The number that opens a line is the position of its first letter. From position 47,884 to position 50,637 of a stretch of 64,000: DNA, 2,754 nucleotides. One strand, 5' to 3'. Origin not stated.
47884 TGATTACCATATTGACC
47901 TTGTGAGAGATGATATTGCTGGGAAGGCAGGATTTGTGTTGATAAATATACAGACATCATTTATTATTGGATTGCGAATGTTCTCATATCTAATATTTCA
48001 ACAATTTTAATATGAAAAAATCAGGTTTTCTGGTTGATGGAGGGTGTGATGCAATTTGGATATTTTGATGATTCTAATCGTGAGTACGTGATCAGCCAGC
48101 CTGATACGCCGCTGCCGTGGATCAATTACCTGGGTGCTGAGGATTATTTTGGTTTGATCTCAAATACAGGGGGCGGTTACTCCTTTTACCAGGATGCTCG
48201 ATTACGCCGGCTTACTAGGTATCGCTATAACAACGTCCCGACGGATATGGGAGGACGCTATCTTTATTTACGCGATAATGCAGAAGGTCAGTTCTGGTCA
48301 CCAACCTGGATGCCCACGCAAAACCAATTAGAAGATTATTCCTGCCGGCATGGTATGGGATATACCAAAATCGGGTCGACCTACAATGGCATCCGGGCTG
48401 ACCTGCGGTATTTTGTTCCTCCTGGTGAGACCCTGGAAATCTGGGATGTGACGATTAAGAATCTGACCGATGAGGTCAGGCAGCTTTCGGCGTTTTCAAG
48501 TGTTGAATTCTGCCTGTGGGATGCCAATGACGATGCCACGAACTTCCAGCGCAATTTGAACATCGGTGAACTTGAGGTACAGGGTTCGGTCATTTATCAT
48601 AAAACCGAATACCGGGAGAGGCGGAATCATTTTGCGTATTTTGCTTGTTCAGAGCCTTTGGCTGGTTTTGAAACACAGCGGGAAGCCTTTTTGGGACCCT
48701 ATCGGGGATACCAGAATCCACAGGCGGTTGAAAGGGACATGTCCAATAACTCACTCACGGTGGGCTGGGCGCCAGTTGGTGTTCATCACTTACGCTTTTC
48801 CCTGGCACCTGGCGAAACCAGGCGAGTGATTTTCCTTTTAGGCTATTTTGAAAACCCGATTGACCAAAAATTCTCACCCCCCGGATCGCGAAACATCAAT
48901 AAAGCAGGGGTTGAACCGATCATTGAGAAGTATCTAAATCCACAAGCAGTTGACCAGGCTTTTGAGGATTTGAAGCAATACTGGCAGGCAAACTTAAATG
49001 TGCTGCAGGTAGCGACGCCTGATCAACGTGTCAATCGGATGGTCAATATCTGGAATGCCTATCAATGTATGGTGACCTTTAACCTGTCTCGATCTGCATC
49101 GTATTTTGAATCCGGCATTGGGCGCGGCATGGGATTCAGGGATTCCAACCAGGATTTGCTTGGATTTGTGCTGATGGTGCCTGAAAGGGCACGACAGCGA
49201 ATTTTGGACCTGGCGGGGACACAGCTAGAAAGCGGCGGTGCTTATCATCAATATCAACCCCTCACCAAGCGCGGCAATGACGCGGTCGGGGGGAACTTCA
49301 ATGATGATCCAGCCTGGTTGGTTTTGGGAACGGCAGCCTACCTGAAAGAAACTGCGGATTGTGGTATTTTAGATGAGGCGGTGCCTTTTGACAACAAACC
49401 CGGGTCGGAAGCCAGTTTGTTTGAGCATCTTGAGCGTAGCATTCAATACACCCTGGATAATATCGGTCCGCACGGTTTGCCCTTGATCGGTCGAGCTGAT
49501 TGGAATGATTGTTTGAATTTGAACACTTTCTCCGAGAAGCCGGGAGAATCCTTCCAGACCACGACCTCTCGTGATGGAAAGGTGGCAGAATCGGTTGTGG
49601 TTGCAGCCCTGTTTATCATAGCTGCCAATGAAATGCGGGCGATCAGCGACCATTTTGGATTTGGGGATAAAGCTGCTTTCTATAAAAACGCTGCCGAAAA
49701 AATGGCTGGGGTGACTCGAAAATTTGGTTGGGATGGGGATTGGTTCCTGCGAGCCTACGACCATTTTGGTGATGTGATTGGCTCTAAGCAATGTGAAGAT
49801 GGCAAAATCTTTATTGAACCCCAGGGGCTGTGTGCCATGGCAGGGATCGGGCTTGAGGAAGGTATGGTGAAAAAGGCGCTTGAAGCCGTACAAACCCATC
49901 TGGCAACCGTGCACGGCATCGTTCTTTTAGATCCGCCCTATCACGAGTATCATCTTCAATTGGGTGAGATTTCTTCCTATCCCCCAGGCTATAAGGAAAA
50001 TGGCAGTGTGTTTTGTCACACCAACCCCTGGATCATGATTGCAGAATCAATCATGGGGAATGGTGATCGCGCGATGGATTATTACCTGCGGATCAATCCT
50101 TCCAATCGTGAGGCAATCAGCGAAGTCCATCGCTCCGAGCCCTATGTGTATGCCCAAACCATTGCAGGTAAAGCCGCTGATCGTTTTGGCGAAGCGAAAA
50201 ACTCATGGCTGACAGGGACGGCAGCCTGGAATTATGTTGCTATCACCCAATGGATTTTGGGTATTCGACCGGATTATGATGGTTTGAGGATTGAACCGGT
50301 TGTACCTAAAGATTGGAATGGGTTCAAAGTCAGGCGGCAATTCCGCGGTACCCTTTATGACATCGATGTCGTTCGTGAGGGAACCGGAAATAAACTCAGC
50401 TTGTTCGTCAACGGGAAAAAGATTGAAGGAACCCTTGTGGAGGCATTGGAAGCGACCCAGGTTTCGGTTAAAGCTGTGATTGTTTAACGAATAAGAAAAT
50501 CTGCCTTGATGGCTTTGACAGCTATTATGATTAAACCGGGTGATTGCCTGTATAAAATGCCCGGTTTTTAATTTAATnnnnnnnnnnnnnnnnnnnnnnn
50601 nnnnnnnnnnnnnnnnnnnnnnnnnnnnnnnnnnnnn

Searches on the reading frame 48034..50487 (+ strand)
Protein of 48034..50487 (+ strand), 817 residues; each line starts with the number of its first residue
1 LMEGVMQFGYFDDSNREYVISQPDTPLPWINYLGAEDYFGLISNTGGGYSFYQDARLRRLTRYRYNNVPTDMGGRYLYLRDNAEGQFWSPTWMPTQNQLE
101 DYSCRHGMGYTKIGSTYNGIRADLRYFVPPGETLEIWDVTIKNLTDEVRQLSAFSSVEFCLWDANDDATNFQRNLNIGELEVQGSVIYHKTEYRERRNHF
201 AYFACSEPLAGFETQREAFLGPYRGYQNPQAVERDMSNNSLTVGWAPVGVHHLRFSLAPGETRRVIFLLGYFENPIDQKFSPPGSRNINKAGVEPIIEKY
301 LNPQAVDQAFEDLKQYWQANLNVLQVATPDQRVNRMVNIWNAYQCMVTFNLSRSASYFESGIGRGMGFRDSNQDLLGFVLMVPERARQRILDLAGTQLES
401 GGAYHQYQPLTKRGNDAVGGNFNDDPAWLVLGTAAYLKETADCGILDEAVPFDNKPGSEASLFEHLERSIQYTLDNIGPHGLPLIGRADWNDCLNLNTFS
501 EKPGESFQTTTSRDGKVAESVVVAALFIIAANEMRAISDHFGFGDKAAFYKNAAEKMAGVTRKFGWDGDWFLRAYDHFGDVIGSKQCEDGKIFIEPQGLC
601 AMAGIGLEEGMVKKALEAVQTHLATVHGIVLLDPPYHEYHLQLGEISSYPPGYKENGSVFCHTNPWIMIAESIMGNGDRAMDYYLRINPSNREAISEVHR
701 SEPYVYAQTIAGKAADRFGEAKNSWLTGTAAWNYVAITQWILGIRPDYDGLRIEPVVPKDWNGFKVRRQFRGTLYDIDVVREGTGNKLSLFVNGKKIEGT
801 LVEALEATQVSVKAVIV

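Call 24: search_protein_families(library=pfam, proteins=[window:48034-50487:+], max_evalue=0.00001)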
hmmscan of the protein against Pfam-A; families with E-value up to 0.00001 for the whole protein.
window:48034-50487:+ (817 aa): 2 families
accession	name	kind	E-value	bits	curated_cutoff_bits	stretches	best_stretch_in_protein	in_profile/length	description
PF17167.11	Glyco_hydro_94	-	1.9e-154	514.8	27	1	316-743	1-420/420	Glycosyl hydrolase 94 superfamily, catalytic domain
PF06165.18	GH94_b-supersand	-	4.6e-90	301.9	23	1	26-270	1-251/251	Glycosyl hydrolase 94, supersandwich domain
